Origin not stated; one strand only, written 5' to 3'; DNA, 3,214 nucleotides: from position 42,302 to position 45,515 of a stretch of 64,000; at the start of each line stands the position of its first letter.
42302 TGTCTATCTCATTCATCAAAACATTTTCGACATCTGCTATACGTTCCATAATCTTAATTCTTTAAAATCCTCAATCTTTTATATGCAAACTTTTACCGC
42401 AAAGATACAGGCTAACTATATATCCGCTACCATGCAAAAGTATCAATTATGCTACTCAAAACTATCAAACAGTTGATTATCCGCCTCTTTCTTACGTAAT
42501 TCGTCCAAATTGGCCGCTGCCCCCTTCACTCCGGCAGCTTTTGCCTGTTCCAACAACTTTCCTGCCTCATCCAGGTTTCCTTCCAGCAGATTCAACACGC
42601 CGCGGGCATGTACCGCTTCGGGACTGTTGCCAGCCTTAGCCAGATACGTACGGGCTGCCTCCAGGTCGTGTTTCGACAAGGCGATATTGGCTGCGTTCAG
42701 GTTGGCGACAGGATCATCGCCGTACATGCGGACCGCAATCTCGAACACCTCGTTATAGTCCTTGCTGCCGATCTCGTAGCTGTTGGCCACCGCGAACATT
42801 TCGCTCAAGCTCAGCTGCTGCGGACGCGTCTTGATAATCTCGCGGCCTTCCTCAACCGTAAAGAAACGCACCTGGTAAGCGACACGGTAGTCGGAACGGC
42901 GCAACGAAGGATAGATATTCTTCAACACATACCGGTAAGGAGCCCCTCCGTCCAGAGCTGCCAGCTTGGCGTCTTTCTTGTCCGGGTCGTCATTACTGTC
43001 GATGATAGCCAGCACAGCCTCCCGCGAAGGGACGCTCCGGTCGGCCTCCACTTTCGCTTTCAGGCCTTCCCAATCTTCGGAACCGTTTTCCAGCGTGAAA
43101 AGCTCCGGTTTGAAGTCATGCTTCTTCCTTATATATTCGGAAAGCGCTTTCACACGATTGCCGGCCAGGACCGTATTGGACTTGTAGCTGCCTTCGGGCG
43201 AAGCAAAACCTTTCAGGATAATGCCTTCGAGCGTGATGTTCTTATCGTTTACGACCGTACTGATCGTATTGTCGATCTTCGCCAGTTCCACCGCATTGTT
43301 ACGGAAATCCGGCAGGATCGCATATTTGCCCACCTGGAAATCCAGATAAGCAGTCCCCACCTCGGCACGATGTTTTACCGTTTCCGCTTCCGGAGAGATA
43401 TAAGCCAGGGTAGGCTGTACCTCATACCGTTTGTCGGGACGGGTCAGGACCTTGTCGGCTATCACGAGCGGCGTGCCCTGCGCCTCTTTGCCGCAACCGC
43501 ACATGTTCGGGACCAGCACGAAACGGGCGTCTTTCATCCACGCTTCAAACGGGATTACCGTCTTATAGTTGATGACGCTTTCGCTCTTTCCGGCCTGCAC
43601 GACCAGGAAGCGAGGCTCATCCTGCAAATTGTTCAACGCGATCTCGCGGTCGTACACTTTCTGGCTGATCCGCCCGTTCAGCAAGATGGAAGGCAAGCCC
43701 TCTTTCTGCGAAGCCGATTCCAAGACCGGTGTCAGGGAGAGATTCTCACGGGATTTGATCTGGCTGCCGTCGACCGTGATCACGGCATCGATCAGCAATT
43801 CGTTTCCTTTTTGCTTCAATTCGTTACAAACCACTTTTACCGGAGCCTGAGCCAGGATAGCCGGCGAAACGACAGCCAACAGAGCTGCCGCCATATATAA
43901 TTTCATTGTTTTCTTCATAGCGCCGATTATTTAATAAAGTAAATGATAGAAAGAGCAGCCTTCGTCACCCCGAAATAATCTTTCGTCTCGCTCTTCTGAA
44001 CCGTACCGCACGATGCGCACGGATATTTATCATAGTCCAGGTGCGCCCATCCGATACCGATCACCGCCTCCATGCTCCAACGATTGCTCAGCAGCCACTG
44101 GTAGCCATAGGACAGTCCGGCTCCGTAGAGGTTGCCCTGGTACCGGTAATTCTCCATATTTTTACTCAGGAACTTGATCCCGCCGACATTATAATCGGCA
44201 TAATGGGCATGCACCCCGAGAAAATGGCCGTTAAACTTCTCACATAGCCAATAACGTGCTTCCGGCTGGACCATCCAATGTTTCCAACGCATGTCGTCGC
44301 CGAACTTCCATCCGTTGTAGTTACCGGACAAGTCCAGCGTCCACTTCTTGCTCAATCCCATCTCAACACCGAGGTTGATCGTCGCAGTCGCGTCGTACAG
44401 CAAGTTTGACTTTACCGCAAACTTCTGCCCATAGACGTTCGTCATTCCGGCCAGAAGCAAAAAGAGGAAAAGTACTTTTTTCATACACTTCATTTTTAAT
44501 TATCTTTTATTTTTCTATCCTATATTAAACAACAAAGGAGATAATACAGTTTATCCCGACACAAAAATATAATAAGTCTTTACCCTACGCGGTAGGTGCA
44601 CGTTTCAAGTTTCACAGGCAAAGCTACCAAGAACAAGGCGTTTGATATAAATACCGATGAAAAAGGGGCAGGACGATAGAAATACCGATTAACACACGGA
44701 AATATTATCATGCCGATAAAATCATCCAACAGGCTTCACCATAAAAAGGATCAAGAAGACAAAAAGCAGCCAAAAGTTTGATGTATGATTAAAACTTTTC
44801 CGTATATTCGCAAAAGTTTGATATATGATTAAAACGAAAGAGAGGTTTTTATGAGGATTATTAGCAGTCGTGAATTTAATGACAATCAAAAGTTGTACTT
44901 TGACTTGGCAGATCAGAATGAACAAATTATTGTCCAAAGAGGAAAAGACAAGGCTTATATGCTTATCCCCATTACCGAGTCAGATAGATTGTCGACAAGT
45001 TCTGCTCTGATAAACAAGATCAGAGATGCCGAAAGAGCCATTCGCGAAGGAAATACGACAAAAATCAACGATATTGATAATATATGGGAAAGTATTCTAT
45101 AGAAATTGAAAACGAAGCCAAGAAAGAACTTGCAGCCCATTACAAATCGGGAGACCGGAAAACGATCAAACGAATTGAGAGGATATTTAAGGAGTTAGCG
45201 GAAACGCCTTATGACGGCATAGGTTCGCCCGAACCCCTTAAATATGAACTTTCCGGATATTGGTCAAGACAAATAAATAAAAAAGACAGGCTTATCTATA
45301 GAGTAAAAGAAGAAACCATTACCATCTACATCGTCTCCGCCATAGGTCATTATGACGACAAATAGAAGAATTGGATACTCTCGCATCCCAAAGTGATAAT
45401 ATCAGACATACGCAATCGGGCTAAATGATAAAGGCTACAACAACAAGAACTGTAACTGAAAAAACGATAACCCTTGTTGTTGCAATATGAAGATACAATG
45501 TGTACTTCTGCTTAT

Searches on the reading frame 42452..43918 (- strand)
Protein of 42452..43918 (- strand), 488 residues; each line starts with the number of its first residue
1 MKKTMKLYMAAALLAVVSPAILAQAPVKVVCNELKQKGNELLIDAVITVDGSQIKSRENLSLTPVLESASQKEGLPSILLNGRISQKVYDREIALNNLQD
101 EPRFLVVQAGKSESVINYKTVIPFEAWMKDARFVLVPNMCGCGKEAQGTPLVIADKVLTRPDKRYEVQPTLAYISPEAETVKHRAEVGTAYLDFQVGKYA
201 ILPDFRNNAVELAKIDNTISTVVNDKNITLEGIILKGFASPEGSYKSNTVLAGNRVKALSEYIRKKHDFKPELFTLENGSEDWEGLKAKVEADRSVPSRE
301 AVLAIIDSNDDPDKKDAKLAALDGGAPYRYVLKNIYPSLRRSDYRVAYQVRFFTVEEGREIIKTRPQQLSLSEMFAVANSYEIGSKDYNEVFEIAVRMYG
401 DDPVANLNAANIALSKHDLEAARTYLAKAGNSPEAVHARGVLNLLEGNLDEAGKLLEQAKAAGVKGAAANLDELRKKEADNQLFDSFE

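Call 102: search_protein_families(library=pfam, proteins=[window:42452-43918:-], max_evalue=0.001)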
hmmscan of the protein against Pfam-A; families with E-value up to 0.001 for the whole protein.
window:42452-43918:- (488 aa): 1 family
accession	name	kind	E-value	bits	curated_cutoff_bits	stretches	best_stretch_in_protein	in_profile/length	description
PF12984.12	DUF3868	-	1.1e-11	45.2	27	1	25-98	23-96/105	Domain of unknown function (DUF3868)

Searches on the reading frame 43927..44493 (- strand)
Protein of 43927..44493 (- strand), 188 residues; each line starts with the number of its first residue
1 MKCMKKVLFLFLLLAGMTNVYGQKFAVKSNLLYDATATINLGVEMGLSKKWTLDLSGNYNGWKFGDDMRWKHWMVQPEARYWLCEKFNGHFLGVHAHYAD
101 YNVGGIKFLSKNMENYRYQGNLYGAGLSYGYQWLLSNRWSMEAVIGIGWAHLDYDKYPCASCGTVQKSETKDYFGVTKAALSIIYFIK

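Call 102: search_protein_families(library=pfam, proteins=[window:43927-44493:-], max_evalue=0.001)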
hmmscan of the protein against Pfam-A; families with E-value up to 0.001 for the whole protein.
window:43927-44493:- (188 aa): 3 families
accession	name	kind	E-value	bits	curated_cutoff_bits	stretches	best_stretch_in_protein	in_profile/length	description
PF12099.14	DUF3575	-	8.5e-80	266.7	21.1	1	9-187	2-177/177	Protein of unknown function (DUF3575)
PF03797.25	Autotransporter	-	1.3e-05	25.5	26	1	85-157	76-152/255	Autotransporter beta-domain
PF06629.18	MipA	-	0.00011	22.9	24.2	1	37-149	76-192/221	MltA-interacting protein MipA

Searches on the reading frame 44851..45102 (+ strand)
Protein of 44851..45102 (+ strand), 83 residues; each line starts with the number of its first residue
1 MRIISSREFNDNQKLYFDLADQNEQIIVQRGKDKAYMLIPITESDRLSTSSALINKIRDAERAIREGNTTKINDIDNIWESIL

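Call 102: search_protein_families(library=pfam, proteins=[window:44851-45102:+], max_evalue=0.001)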
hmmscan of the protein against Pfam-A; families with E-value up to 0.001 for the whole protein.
window:44851-45102:+ (83 aa): 2 families
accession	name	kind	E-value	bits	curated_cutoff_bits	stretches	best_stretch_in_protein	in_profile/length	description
PF02604.26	PhdYeFM_antitox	-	1.3e-06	28.5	29.8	1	1-70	1-71/74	Antitoxin Phd_YefM, type II toxin-antitoxin system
PF10884.14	DUF2683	-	0.00096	19.8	27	0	54-80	41-66/66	Protein of unknown function (DUF2683)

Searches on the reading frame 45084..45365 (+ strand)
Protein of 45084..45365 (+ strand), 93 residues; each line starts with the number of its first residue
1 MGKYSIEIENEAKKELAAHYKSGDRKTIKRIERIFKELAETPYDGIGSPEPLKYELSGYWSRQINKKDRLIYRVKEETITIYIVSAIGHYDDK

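Call 102: search_protein_families(library=pfam, proteins=[window:45084-45365:+], max_evalue=0.001)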
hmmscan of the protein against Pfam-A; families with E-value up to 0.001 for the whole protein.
window:45084-45365:+ (93 aa): 2 families
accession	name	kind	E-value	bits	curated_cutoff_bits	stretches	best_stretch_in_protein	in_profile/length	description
PF06769.20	YoeB_toxin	-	5.5e-22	78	27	1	18-90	10-80/80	YoeB-like toxin of bacterial type II toxin-antitoxin system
PF05016.21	ParE_toxin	-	2.3e-07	31.8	23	1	6-89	1-84/89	ParE toxin of type II toxin-antitoxin system, parDE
